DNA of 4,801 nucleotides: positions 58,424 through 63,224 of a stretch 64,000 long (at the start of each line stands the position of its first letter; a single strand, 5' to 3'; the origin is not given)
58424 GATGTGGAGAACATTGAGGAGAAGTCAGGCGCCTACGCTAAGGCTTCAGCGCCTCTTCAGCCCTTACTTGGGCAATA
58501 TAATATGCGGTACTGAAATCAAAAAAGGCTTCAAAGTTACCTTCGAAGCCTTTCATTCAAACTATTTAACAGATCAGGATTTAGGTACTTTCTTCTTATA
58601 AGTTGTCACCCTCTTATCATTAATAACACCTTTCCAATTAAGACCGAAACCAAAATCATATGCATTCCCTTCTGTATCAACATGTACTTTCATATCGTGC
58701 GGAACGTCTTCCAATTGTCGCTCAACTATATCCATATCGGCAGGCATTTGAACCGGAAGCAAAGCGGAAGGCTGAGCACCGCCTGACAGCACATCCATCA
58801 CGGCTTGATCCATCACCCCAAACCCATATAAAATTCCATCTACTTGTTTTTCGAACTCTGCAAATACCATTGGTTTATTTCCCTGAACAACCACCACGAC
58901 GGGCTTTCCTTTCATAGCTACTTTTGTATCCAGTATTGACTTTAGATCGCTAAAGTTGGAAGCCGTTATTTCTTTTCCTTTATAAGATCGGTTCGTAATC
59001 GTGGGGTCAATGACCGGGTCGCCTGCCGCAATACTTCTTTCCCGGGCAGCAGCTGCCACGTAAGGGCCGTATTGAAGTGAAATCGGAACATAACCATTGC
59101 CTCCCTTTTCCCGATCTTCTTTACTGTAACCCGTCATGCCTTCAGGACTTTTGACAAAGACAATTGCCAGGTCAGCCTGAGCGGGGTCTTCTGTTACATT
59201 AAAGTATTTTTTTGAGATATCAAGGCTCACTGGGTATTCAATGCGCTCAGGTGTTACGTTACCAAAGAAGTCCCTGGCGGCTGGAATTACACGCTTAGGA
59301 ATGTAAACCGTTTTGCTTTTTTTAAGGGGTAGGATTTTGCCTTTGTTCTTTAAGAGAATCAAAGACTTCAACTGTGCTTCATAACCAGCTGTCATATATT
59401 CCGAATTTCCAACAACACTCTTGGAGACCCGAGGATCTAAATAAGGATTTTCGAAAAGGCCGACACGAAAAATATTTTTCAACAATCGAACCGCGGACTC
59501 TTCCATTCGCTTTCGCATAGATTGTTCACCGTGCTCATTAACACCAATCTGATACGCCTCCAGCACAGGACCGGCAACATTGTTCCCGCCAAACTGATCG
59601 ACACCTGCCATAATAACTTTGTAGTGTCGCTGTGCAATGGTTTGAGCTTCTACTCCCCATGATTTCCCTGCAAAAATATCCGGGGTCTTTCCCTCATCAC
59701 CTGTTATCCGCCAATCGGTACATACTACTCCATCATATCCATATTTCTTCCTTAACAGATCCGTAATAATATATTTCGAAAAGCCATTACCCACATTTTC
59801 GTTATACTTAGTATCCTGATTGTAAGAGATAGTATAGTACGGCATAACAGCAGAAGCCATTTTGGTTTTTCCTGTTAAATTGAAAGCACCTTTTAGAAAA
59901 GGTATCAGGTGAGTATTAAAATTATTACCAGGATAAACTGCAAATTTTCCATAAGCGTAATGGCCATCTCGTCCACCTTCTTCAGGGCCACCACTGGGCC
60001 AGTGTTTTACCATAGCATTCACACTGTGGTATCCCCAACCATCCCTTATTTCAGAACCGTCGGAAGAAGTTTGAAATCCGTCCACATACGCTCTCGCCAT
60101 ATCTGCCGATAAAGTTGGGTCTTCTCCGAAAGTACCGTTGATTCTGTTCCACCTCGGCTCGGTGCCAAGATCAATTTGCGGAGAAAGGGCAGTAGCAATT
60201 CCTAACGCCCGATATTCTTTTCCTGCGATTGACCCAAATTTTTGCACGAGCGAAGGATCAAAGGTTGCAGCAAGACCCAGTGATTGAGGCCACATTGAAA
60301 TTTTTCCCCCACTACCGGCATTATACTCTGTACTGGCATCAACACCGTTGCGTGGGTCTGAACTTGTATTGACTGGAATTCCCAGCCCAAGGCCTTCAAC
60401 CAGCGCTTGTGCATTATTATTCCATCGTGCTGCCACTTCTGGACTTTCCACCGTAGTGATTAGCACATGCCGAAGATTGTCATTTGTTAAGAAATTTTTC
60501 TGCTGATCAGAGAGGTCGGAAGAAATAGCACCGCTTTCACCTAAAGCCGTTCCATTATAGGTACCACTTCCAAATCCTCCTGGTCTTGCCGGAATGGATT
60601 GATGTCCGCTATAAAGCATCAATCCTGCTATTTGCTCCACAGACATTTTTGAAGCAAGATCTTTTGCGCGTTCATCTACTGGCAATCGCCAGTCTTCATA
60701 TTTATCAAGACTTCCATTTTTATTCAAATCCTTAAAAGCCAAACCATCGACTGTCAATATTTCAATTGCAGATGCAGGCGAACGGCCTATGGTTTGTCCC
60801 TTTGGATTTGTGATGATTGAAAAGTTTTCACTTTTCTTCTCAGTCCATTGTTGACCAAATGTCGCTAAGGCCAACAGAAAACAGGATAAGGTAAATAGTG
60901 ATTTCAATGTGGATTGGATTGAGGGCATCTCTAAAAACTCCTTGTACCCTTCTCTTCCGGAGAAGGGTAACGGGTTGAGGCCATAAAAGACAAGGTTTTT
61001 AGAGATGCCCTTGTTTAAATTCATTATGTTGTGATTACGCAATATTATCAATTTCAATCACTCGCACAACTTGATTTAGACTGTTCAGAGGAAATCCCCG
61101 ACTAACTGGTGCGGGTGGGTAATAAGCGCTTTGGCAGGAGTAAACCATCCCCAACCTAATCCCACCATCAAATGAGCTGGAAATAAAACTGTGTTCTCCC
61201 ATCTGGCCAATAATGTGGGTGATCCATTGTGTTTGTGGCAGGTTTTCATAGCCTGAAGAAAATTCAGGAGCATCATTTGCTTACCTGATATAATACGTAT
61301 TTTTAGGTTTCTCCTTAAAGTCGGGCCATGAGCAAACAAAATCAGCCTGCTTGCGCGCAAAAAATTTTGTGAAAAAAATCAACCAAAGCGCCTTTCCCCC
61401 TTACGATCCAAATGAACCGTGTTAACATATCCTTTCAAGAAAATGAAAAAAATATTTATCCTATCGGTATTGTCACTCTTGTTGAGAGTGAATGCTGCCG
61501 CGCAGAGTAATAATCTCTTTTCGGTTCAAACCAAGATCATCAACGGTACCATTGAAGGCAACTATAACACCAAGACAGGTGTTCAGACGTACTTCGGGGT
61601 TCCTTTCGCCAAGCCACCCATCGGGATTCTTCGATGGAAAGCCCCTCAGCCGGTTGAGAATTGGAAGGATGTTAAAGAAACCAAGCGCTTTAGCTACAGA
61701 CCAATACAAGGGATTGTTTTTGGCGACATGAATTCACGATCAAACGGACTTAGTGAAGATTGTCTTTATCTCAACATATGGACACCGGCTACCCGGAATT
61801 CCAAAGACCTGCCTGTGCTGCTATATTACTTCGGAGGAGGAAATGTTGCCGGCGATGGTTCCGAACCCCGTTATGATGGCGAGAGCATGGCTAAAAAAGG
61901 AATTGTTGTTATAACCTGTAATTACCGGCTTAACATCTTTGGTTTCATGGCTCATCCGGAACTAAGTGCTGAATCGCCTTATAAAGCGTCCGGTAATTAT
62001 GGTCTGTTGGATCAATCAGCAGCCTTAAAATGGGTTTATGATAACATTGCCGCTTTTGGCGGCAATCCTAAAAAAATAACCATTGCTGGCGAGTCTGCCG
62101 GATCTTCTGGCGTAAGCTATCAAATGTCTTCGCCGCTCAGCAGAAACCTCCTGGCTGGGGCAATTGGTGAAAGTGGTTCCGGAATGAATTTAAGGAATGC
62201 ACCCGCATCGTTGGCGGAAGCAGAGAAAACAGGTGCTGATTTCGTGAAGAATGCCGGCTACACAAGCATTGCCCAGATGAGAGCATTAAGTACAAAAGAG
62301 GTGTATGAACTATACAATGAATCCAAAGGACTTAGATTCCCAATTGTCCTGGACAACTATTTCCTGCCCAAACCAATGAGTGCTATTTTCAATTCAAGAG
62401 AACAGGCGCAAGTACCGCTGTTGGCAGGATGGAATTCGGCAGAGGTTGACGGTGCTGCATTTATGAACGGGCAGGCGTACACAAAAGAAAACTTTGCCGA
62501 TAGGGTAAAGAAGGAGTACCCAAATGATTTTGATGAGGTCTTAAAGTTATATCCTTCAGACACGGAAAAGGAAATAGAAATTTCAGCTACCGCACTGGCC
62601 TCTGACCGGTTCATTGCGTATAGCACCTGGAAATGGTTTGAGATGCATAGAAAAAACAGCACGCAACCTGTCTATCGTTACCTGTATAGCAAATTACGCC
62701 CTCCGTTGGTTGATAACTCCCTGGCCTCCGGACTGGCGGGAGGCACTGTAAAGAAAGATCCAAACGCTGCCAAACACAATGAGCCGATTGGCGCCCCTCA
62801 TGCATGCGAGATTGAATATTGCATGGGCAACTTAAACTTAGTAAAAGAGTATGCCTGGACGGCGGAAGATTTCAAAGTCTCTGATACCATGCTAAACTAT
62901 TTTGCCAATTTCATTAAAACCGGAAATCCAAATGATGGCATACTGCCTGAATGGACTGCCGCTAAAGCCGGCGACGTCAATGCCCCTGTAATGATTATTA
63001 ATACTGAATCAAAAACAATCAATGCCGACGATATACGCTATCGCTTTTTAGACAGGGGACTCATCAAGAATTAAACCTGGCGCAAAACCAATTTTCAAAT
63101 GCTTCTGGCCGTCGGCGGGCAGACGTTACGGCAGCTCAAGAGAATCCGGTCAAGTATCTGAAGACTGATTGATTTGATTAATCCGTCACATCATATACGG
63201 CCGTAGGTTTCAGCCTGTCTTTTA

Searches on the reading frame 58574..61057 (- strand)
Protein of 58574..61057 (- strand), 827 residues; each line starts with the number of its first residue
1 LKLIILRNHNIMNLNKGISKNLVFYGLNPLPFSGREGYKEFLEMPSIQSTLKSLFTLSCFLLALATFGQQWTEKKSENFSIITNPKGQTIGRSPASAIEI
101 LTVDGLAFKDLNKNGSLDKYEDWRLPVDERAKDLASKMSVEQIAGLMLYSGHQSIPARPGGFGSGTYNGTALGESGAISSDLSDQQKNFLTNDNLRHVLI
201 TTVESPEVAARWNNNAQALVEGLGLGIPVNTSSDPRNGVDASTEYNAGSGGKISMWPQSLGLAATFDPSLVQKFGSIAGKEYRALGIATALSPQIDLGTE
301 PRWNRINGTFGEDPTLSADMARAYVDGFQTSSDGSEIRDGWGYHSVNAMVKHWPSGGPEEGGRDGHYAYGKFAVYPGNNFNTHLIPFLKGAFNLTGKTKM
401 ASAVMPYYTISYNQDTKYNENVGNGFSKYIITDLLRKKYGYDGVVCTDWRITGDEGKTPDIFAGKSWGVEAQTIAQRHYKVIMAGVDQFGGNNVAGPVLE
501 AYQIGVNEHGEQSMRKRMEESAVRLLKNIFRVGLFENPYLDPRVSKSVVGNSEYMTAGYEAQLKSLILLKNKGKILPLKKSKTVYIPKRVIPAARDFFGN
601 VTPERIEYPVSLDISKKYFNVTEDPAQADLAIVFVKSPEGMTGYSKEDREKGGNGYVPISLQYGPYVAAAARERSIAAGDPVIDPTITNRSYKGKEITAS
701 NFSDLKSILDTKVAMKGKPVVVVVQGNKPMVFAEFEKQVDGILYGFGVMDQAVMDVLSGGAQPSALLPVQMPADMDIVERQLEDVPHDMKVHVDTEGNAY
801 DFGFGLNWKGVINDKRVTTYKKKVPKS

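Call 5: search_protein_families(library=pfam, proteins=[window:58574-61057:-])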
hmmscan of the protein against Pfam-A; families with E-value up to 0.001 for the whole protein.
window:58574-61057:- (827 aa): 2 families
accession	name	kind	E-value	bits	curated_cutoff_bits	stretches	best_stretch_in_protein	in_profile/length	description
PF00933.27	Glyco_hydro_3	-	4.5e-31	108.9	27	1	178-451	12-254/316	Glycosyl hydrolase family 3 N terminal domain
PF01915.27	Glyco_hydro_3_C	-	2.4e-19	70.6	31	1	567-807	2-199/200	Glycosyl hydrolase family 3 C-terminal domain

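Call 47: find_encoding_contigs(protein=window:58574-61024:-, flank=6000, max_places=10)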
Protein window:58574-61024:- (816 aa): 1 contig read that carries it; 1 place shown.
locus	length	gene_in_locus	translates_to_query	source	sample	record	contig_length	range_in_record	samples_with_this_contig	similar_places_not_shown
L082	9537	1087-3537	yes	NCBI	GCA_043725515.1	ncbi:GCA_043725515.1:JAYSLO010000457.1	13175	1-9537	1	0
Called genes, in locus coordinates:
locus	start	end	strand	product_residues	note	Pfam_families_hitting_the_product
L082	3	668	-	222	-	?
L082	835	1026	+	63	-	-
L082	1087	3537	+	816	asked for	PF00933:Glyco_hydro_3, PF01915:Glyco_hydro_3_C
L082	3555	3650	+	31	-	-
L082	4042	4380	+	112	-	PF03795:YCII (weak)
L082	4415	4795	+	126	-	PF00903:Glyoxalase, PF22677:Ble-like_N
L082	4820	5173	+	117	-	PF03795:YCII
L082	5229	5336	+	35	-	-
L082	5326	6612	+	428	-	PF04542:Sigma70_r2, PF08281:Sigma70_r4_2 (weak), PF20239:DUF6596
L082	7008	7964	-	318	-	PF13174:TPR_6 (faint), PF07719:TPR_2 (faint), PF13176:TPR_7 (faint), PF13181:TPR_8 (faint), PF13374:TPR_10 (faint), PF00515:TPR_1, PF14559:TPR_19 (weak), PF13431:TPR_17 (weak), +4 more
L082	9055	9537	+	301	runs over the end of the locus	PF01261:AP_endonuc_2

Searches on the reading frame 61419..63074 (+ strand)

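Call 30: search_protein_families(library=pfam, proteins=[window:61419-63074:+], max_evalue=0.01)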
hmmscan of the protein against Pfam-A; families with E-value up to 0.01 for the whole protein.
window:61419-63074:+ (551 aa): 3 families
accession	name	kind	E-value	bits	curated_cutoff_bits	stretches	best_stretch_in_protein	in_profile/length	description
PF00135.34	COesterase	-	2.4e-101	340.7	27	1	36-532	5-501/515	Carboxylesterase family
PF20434.5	BD-FAE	-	1.7e-08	34.7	26.8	1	118-229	1-100/215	BD-FAE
PF07859.19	Abhydrolase_3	-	2.4e-05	24.6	25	1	134-229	1-82/210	alpha/beta hydrolase fold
